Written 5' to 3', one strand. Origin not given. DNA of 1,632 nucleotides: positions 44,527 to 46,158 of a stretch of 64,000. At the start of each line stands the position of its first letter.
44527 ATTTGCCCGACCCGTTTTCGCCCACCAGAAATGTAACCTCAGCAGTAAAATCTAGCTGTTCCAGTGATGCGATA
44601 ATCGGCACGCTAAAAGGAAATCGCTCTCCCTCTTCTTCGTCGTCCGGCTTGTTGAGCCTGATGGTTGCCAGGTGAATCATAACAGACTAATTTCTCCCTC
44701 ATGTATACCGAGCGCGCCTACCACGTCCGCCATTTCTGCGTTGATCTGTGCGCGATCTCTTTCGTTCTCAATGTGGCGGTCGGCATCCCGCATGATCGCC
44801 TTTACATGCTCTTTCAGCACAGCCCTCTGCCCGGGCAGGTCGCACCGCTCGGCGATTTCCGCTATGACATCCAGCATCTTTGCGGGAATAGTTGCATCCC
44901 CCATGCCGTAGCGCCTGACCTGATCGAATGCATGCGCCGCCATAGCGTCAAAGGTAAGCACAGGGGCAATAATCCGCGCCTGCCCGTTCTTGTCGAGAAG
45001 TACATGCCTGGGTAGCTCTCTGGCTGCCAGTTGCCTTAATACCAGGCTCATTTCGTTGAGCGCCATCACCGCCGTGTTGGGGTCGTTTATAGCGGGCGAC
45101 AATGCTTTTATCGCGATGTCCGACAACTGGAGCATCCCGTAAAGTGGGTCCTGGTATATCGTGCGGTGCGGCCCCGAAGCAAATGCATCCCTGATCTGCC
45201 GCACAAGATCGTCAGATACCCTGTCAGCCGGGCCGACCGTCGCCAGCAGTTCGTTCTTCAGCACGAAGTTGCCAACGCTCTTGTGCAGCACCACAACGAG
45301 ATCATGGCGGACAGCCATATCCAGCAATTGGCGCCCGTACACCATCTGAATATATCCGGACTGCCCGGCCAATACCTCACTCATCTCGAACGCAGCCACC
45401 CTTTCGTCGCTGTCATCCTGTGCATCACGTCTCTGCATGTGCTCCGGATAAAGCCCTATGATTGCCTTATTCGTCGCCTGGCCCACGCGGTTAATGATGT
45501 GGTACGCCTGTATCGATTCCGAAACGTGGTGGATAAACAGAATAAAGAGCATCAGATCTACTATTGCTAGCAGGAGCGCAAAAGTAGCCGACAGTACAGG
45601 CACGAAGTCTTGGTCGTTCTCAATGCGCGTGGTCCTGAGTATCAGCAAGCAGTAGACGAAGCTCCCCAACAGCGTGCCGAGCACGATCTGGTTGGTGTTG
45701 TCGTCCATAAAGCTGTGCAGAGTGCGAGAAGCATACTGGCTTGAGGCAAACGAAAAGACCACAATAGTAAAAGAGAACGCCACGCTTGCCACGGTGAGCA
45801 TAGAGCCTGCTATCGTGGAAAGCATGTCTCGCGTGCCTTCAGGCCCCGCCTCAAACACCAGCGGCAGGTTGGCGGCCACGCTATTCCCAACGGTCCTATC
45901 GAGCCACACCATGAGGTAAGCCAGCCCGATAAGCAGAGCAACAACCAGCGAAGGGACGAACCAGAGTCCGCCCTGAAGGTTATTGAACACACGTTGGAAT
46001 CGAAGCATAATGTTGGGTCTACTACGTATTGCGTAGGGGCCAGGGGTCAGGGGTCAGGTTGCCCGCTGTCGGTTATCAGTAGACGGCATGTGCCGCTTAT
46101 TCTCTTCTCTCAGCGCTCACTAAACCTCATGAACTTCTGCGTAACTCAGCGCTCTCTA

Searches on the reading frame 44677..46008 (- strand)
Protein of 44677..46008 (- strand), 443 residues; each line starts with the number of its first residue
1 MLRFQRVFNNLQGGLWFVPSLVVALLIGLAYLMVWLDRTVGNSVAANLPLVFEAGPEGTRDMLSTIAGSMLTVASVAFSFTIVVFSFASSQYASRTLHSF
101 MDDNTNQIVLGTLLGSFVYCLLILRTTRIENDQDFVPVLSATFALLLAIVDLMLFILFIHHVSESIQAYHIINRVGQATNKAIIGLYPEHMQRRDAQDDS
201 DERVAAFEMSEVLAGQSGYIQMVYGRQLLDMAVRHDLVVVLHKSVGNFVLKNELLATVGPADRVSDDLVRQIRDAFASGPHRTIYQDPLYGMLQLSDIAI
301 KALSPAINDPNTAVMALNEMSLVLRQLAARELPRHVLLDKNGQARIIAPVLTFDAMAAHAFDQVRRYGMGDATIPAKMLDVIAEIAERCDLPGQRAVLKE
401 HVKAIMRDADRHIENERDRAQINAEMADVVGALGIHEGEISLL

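Call 3: search_protein_families(library=pfam, proteins=[window:44677-46008:-], max_evalue=0.01)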
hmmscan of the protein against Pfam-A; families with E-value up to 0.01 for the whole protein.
window:44677-46008:- (443 aa): 1 family
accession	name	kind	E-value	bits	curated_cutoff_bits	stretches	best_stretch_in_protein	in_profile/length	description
PF10011.15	DUF2254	-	5.4e-115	384.6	28.8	1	14-383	3-367/368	Predicted membrane protein (DUF2254)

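Call 4: search_protein_families(library=ncbifam, proteins=[window:44677-46008:-], max_evalue=0.01)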
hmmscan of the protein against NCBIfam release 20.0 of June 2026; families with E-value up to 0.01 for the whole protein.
window:44677-46008:- (443 aa): 0 families

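Call 5: search_protein_families(library=padloc, proteins=[window:44677-46008:-], max_evalue=0.1)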
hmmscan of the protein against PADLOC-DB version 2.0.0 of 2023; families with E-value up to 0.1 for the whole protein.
window:44677-46008:- (443 aa): 0 families

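Call 7: find_homologous_proteins(query=window:44677-46008:-, max_evalue=0.00001)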
Query window:44677-46008:- (443 aa): 709 proteins with E <= 0.00001 among 8000 candidates; the best 120 are listed.
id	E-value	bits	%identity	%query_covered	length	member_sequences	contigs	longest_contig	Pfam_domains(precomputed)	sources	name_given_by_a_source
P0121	7.1e-285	962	100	100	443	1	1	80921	PF10011.16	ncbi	ncbi:MAG: DUF2254 domain-containing protein [Chloroflexota bacterium]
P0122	2.4e-203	694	71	100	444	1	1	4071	PF10011.16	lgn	-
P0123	6.5e-198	676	70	100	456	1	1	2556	PF10011.16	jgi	jgi:uncharacterized membrane protein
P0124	4.4e-172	591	66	100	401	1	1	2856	PF10011.16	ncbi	-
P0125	2.7e-171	588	62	98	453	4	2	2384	PF10011.16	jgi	jgi:uncharacterized membrane protein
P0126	1.8e-169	582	61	100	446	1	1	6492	PF10011.16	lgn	-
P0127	7.1e-167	573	63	97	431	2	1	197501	PF10011.16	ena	-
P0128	1.4e-165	569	63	100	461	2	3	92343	PF10011.16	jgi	jgi:uncharacterized membrane protein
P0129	2.2e-164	565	61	98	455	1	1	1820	PF10011.16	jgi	jgi:uncharacterized membrane protein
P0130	7.9e-163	560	62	96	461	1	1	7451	PF10011.16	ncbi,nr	ncbi:MAG TPA: DUF2254 domain-containing protein [Chloroflexia bacterium]|nr:DUF2254 domain-containin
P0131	2.7e-161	555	61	98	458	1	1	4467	PF10011.16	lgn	-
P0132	3.0e-160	552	60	98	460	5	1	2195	PF10011.16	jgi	jgi:uncharacterized membrane protein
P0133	3.9e-160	551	61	96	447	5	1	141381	PF10011.16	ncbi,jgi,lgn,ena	ncbi:MAG TPA: DUF2254 domain-containing protein [Chloroflexia bacterium]|jgi:uncharacterized membran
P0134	5.0e-158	544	59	100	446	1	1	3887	PF10011.16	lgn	-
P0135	1.6e-155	536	56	100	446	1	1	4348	PF10011.16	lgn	-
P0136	2.4e-151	522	55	100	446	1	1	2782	PF10011.16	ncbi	ncbi:MAG: DUF2254 domain-containing protein [Chloroflexia bacterium]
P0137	3.7e-148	512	57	98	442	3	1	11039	PF10011.16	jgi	jgi:uncharacterized membrane protein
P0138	4.0e-148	512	57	98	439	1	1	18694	PF10011.16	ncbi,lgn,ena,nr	ncbi:MAG TPA: DUF2254 domain-containing protein [Chloroflexia bacterium]|nr:DUF2254 domain-containin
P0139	5.1e-148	511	56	97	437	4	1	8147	PF10011.16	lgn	-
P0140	5.7e-147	508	55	100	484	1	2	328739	PF10011.16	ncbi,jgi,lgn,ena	jgi:uncharacterized membrane protein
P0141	1.6e-146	506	56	96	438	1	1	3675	PF10011.16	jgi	-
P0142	2.9e-146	506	56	97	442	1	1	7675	PF10011.16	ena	-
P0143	1.5e-142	493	55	99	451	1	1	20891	PF10011.16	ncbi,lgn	-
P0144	1.4e-141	490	55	98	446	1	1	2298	PF10011.16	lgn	-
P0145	8.4e-140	484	54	98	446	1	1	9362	PF10011.16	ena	-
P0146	9.5e-140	484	54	100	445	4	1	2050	PF10011.16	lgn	-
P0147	4.3e-139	482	53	100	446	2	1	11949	PF10011.16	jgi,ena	jgi:uncharacterized membrane protein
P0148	5.2e-139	482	54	100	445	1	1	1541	PF10011.16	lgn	-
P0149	4.6e-137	475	53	100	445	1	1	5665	PF10011.16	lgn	-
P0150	8.0e-137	474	54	100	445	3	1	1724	PF10011.16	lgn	-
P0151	1.2e-136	474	53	100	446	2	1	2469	PF10011.16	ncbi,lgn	-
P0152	1.3e-136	474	54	100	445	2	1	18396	PF10011.16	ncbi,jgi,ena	ncbi:MAG TPA: DUF2254 domain-containing protein [Chloroflexia bacterium]|jgi:uncharacterized membran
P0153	3.4e-135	469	54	96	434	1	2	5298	PF10011.16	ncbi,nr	ncbi:MAG: DUF2254 domain-containing protein [Chloroflexota bacterium]|nr:DUF2254 domain-containing p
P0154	1.5e-132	460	55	92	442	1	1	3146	PF10011.16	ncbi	-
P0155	6.8e-130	452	65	76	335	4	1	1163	PF10011.16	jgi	-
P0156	1.1e-128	448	53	96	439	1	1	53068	PF10011.16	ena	-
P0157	3.1e-127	443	51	98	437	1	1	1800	PF10011.16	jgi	jgi:uncharacterized membrane protein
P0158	7.9e-125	435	50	96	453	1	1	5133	PF10011.16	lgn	-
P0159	5.5e-121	422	48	99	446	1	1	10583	PF10011.16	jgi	jgi:uncharacterized membrane protein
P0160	7.7e-120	419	48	99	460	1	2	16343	PF10011.16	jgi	jgi:uncharacterized membrane protein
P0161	6.0e-119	416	49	99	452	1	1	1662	PF10011.16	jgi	jgi:uncharacterized membrane protein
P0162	1.6e-116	408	56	77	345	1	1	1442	PF10011.16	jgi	jgi:uncharacterized membrane protein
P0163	5.3e-115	403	46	95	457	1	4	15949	PF10011.16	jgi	jgi:uncharacterized membrane protein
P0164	2.9e-104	367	44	96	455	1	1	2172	PF10011.16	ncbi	-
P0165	5.2e-103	363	44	96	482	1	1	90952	PF10011.16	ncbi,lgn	ncbi:MAG: DUF2254 domain-containing protein [Chloroflexota bacterium]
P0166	9.2e-96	339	42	97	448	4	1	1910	PF10011.16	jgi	jgi:uncharacterized membrane protein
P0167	8.4e-94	333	50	76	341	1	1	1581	PF10011.16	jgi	jgi:uncharacterized membrane protein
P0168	1.6e-93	332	50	78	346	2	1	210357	PF10011.16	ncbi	ncbi:MAG TPA: DUF2254 domain-containing protein, partial [Chloroflexia bacterium]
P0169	5.6e-90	320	40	95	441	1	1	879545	PF10011.16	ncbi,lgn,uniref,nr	ncbi:DUF2254 domain-containing protein [Gloeothece verrucosa]|uniref:DUF2254 domain-containing prote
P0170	6.1e-89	317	45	82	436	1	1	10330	PF10011.16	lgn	-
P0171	1.4e-88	316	37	99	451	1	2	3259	PF10011.16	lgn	-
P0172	2.0e-88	315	39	98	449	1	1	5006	PF10011.16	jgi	-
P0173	6.9e-88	313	41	97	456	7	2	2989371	PF10011.16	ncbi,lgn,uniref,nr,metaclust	ncbi:DUF2254 domain-containing protein [Thermithiobacillus tepidarius DSM 3134]|uniref:DUF2254 domai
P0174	1.1e-87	313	39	99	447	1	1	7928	PF10011.16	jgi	-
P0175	2.0e-87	312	38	99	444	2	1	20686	PF10011.16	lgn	-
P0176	6.6e-87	310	39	98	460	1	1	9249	PF10011.16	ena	-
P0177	1.7e-86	309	39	98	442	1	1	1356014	PF10011.16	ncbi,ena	-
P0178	2.9e-86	308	39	96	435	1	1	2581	PF10011.16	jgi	-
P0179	3.2e-86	308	37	99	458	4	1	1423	PF10011.16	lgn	-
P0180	5.6e-86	307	39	98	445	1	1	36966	PF10011.16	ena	-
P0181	1.3e-85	306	39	98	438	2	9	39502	PF10011.16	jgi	jgi:uncharacterized membrane protein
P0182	1.6e-85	306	38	99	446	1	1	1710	PF10011.16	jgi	-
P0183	4.4e-85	304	39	97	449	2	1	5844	PF10011.16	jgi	jgi:uncharacterized membrane protein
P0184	7.3e-85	303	38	99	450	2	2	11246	PF10011.16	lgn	-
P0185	3.0e-84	301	38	97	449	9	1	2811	PF10011.16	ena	-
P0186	4.4e-84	301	38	97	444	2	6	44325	PF10011.16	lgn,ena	-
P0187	5.2e-84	301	37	98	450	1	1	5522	PF10011.16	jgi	-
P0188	8.8e-84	300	38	98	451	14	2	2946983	PF10011.16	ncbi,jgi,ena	-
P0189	9.4e-84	300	38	98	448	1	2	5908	PF10011.16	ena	-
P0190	1.1e-83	299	37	98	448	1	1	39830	PF10011.16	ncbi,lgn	ncbi:MAG: DUF2254 domain-containing protein [Elainellaceae cyanobacterium]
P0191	2.1e-83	299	38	97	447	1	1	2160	PF10011.16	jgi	jgi:uncharacterized membrane protein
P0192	4.0e-83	298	37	98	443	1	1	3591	PF10011.16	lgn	-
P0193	4.1e-83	298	37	98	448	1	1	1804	PF10011.16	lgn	-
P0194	5.2e-83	297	36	98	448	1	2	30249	PF10011.16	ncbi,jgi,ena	-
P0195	6.2e-83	297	37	98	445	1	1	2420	PF10011.16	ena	-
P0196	7.0e-83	297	37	96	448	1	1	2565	PF10011.16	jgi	-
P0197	8.9e-83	297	38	97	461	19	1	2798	PF10011.16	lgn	-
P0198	1.1e-82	296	37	97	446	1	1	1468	PF10011.16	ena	-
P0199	1.4e-82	296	37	98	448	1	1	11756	PF10011.16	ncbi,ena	-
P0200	1.5e-82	296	37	97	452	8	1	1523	PF10011.16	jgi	-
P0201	2.3e-82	295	36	99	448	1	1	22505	PF10011.16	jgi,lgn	-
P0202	2.6e-82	295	37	98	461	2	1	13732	PF10011.16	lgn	-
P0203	3.2e-82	295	37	95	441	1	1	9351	PF10011.16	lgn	-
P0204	4.1e-82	294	38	96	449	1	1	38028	PF10011.16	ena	-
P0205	6.5e-82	294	37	96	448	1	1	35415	PF10011.16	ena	-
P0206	6.8e-82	294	40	96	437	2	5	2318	PF10011.16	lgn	-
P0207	8.1e-82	293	37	98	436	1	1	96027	PF10011.16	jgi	-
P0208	8.9e-82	293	38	98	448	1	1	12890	PF10011.16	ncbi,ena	-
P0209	9.1e-82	293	38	98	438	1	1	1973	PF10011.16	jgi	jgi:uncharacterized membrane protein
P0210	1.1e-81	293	37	97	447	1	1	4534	PF10011.16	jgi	jgi:uncharacterized membrane protein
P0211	1.2e-81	293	38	99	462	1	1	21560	PF10011.16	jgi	jgi:uncharacterized membrane protein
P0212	1.2e-81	293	38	98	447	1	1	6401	PF10011.16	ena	-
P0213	1.4e-81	293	36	98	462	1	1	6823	PF10011.16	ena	-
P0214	2.7e-81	292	37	98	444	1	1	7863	PF10011.16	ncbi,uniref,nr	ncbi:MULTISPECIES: DUF2254 domain-containing protein [Spirulina sp. CCY15215]|uniref:DUF2254 domain-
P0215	2.8e-81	292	37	95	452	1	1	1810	PF10011.16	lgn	-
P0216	2.9e-81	292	40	92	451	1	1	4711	PF10011.16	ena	-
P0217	3.8e-81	291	38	97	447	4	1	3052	PF10011.16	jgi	jgi:uncharacterized membrane protein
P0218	4.3e-81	291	37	98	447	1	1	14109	PF10011.16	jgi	-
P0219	4.3e-81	291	37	97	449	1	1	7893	PF10011.16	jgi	jgi:uncharacterized membrane protein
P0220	4.4e-81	291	38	98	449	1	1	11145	PF10011.16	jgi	jgi:uncharacterized membrane protein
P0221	8.2e-81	290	34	98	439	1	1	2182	PF10011.16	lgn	-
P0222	1.6e-80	289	36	95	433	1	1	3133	PF10011.16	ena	-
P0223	1.6e-80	289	37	99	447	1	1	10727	PF10011.16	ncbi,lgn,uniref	ncbi:DUF2254 domain-containing protein [Floridanema evergladense]|uniref:DUF2254 domain-containing p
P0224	1.6e-80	289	38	96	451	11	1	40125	PF10011.16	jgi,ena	-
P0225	2.0e-80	289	38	98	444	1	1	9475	PF10011.16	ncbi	-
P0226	3.0e-80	288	36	99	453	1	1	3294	PF10011.16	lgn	-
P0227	4.2e-80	288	37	98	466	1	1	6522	PF10011.16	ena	-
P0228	5.7e-80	287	38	95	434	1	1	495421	PF10011.16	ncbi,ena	-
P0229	6.5e-80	287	38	97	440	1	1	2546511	PF10011.16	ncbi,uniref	ncbi:DUF2254 domain-containing protein [Hymenobacter sp. B81]|uniref:DUF2254 domain-containing prote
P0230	7.2e-80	287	39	96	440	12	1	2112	PF10011.16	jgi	-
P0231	7.6e-80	287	36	97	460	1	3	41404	PF10011.16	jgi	jgi:uncharacterized membrane protein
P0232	7.6e-80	287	38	98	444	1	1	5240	PF10011.16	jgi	jgi:uncharacterized membrane protein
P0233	8.8e-80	287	40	96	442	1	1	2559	PF10011.16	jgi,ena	-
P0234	8.9e-80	287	36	97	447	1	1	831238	PF10011.16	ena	-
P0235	1.5e-79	286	39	95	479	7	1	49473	PF10011.16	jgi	jgi:uncharacterized membrane protein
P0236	2.4e-79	285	37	99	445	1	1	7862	PF10011.16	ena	-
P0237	2.8e-79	285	36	98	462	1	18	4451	PF10011.16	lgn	-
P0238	2.9e-79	285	39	98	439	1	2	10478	PF10011.16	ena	-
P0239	4.1e-79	284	35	98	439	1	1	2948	PF10011.16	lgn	-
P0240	4.5e-79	284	39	98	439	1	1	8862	PF10011.16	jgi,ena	-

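Call 10: find_encoding_contigs(protein=P0128, flank=6000, max_places=3)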
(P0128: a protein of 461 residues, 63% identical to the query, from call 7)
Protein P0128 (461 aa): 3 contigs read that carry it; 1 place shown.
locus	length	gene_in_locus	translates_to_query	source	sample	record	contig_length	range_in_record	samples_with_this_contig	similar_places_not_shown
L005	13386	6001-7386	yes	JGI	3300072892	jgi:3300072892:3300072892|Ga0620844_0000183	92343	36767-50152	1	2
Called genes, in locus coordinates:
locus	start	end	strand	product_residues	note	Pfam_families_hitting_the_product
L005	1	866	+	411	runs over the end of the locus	PF01590:GAF, PF13185:GAF_2, PF00512:HisKA, PF02518:HATPase_c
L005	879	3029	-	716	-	-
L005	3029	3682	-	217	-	PF01121:CoaE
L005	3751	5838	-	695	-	PF00005:ABC_tran, PF03193:RsgA_GTPase (faint), PF13481:AAA_25 (faint), PF13555:AAA_29 (faint), PF00004:AAA (faint), PF12848:ABC_tran_Xtn, PF00005:ABC_tran, PF16326:ABC_tran_CTD (weak), +11 more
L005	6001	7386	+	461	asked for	PF10011:DUF2254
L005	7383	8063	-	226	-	PF02254:TrkA_N, PF02080:TrkA_C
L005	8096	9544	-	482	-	PF02386:TrkH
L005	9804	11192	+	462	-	PF00071:Ras (faint), PF00350:Dynamin_N (faint), PF01926:MMR_HSR1, PF02421:FeoB_N, PF00009:GTP_EFTU, PF01926:MMR_HSR1, PF02421:FeoB_N, PF14714:KH_dom-like, +4 more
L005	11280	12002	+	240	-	-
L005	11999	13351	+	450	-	PF13527:Acetyltransf_9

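Call 11: find_encoding_contigs(protein=P0140, flank=6000, max_places=3)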
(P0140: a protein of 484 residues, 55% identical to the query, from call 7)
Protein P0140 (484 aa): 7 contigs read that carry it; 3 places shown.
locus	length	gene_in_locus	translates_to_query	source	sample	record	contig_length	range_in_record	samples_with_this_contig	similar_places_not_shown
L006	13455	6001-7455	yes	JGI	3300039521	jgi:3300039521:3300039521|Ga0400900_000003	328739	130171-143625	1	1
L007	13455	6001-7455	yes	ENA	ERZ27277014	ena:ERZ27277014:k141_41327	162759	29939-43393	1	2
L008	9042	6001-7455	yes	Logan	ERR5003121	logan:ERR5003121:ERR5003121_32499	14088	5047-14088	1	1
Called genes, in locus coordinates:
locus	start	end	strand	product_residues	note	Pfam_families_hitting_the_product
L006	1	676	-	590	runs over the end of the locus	PF03193:RsgA_GTPase (faint), PF00009:GTP_EFTU, PF01926:MMR_HSR1, PF02421:FeoB_N (faint), PF04548:AIG1 (weak), PF00350:Dynamin_N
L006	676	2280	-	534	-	PF01590:GAF, PF13185:GAF_2, PF13492:GAF_3, PF00989:PAS (weak), PF13188:PAS_8 (weak), PF08448:PAS_4, PF00512:HisKA, PF02518:HATPase_c, +1 more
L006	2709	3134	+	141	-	-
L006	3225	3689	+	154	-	PF00908:dTDP_sugar_isom, PF14667:Polysacc_synt_C (weak)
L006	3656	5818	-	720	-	PF00005:ABC_tran, PF00931:NB-ARC (faint), PF02463:SMC_N (faint), PF03193:RsgA_GTPase (faint), PF13191:AAA_16 (faint), PF12848:ABC_tran_Xtn, PF00005:ABC_tran, PF16326:ABC_tran_CTD (weak), +7 more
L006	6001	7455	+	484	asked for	PF10011:DUF2254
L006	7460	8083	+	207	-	PF01712:dNK, PF02223:Thymidylate_kin (weak)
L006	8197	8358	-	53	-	PF18919:DUF5670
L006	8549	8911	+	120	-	-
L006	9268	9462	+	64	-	-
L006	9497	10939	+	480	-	-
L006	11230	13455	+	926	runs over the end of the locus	PF01590:GAF, PF13185:GAF_2, PF00989:PAS, PF08448:PAS_4, PF13426:PAS_9, PF00989:PAS, PF08448:PAS_4, PF00512:HisKA, +5 more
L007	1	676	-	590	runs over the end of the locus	PF03193:RsgA_GTPase (faint), PF00009:GTP_EFTU, PF01926:MMR_HSR1, PF02421:FeoB_N (faint), PF04548:AIG1 (weak), PF00350:Dynamin_N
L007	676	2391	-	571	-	PF01590:GAF, PF13185:GAF_2, PF13492:GAF_3, PF00989:PAS (weak), PF08448:PAS_4, PF13188:PAS_8 (weak), PF00512:HisKA, PF02518:HATPase_c, +1 more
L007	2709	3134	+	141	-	-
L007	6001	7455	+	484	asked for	PF10011:DUF2254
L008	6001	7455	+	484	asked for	PF10011:DUF2254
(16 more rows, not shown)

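Call 15: find_related_loci(query=A1, collection=genome_contigs, flank=6000)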
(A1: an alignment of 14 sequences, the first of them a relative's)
Query A1 (443 aa) in genome_contigs; peptide patterns used: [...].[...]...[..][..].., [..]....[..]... (x = any residue, [..] = any of these).
600 stretches matched a pattern (row limit reached: there are more); 599 encode a relative of the query (tblastn E <= 1e-3); the best 80 are kept; 80 distinct loci.
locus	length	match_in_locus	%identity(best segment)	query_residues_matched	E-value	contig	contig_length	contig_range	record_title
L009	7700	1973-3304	63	2-443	5e-180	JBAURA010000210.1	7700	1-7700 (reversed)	MAG: Chloroflexia bacterium isolate MFD09212_ilm_asm_bin2 k127_19392, whole genome shotgun sequence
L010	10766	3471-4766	39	8-433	5e-99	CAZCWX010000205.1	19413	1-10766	MAG TPA_asm: uncultured Enterobacteriaceae bacterium isolate binchicken_co31_407 genome assembly, contig: k141_652111, w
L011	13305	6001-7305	40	1-433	6e-90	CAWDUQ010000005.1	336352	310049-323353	MAG: uncultured Acidobacteriota bacterium isolate MFD05442.bin.1.363 genome assembly, contig: contig_20888, whole genome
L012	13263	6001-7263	38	8-423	9e-89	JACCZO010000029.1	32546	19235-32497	MAG: Chthoniobacterales bacterium isolate MGR_bin232 SD2897-2912_k127_2326880, whole genome shotgun sequence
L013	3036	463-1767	38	1-433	3e-90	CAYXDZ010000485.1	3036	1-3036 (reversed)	MAG TPA_asm: uncultured Verrucomicrobiota bacterium isolate SRP319275_co6_109 genome assembly, contig: NODE_26855_length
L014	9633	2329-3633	37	2-433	9e-88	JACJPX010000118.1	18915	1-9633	Calothrix membranacea FACHB-236 contig118, whole genome shotgun sequence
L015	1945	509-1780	38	2-422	2e-92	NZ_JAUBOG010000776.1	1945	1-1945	Microcoleus sp. herbarium19 NODE_839_length_1945_cov_15.644974, whole genome shotgun sequence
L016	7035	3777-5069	37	1-429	1e-87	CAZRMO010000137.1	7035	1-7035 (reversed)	MAG TPA_asm: uncultured Enterobacteriaceae bacterium isolate binchicken_co224_260 genome assembly, contig: NODE_12058_le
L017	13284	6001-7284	36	1-426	2e-87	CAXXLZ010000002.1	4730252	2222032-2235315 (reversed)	MAG: Thermodesulfobacteriota bacterium isolate 2fdc769d-9a05-4c3a-9363-a2f454578bb3 genome assembly, contig: contig_2, w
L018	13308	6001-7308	38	1-430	3e-87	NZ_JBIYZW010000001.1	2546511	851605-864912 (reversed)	Hymenobacter sp. B81 Scaffold1, whole genome shotgun sequence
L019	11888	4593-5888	35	2-429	8e-87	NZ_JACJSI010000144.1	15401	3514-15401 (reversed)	Nostoc flagelliforme FACHB-838 contig144, whole genome shotgun sequence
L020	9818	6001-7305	38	1-433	2e-86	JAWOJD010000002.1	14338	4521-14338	MAG: Thiobacillus sp. isolate CWP6-1.bin.60 k191_728598, whole genome shotgun sequence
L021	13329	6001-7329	37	3-441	2e-86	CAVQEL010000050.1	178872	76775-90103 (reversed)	MAG: uncultured Planctomycetota bacterium isolate MFD02416.bin.2.111 genome assembly, contig: contig_86566, whole genome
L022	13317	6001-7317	35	1-437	5e-86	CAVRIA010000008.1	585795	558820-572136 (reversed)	MAG: uncultured bacterium isolate MFD05684.bin.1.163 genome assembly, contig: contig_21551, whole genome shotgun sequenc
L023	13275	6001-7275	36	7-433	1e-85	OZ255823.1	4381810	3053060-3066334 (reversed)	MAG: Capsulimonadaceae bacterium isolate 0e0e4994-cba3-4c6d-b89d-4184e066f449 genome assembly, chromosome: 1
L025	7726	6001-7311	35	3-433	5e-85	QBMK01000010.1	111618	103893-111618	MAG: Pseudanabaena sp. isolate ULC068bin1 scaffold10_size111618, whole genome shotgun sequence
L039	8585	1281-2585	35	2-433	5e-82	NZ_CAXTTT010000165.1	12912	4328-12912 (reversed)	MAG: uncultured Nostoc sp. isolate public_SRR14721954_metawrap_bin.4 public_SRR14721954_metawrap_bin.4_165, whole genome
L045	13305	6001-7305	36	1-433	3e-81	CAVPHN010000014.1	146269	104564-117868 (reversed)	MAG: uncultured delta proteobacterium isolate MFD09964.bin.2.161 genome assembly, contig: contig_25731, whole genome sho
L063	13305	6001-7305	33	1-432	1e-76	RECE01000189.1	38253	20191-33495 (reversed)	MAG: Bacteroidetes bacterium isolate DLM2.Bin11 NODE_1023_length_38253_cov_26.4511, whole genome shotgun sequence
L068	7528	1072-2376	36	1-433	1e-75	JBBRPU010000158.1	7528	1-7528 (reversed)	MAG: Candidatus Acidiferrales bacterium isolate metawrap_la1_102 W_la1_102_k141_367668L_7528_cov_14.1401, whole genome s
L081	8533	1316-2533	34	3-409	2e-73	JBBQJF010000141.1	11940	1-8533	MAG: Dehalococcoidia bacterium isolate Co_metawrap_750 Cmw_750_k141_2661645_length_11940_cov_11.9963, whole genome shotg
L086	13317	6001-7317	34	6-433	1e-71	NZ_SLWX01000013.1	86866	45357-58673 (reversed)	Chromatocurvus halotolerans strain DSM 23344 Ga0310537_113, whole genome shotgun sequence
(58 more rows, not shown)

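Call 18: search_solved_structures(query=A1, max_evalue=1)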
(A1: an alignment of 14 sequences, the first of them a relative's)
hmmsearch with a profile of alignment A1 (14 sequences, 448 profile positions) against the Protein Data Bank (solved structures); distinct sequences matched with E-value up to 1: 0.

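Call 21: find_encoding_contigs(protein=P0122, flank=6000, max_places=3)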
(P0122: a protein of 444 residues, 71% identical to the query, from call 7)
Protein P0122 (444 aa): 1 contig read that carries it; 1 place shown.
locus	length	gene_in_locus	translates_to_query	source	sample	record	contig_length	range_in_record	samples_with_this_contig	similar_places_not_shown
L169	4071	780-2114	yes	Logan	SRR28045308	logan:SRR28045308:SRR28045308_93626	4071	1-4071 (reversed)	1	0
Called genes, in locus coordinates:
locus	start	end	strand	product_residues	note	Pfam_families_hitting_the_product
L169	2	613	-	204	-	?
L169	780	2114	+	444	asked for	PF10011:DUF2254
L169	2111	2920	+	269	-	PF02463:SMC_N (weak), PF13175:AAA_15 (weak), PF13476:AAA_23, PF13555:AAA_29 (weak), PF00005:ABC_tran (faint), PF13304:AAA_21 (weak), PF13175:AAA_15 (weak), PF13304:AAA_21 (weak)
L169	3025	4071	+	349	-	?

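Call 24: find_encoding_contigs(protein=P0127, flank=6000, max_places=3)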
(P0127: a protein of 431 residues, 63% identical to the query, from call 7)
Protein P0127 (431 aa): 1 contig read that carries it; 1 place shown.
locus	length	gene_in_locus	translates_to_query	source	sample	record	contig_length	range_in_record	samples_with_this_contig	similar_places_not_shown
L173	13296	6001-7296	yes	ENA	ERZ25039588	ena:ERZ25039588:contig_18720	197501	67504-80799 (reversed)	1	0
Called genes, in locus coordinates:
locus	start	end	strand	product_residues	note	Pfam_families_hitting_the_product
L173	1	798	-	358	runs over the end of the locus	PF02547:Queuosine_synth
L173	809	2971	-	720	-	-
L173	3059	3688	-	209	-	PF01121:CoaE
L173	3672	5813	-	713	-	PF00005:ABC_tran, PF02463:SMC_N (faint), PF03193:RsgA_GTPase (faint), PF13555:AAA_29 (faint), PF00004:AAA (faint), PF00006:ATP-synt_ab (faint), PF12848:ABC_tran_Xtn, PF00005:ABC_tran, +6 more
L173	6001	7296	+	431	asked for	PF10011:DUF2254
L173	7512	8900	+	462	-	PF00071:Ras (faint), PF00350:Dynamin_N (faint), PF01926:MMR_HSR1, PF02421:FeoB_N, PF00009:GTP_EFTU, PF01926:MMR_HSR1, PF02421:FeoB_N, PF14714:KH_dom-like, +3 more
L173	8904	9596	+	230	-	PF01177:Asp_Glu_race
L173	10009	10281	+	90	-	PF02148:zf-UBP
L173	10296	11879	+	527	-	PF00999:Na_H_Exchanger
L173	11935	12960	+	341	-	-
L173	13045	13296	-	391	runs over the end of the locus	PF10509:GalKase_gal_bdg, PF00288:GHMP_kinases_N, PF08544:GHMP_kinases_C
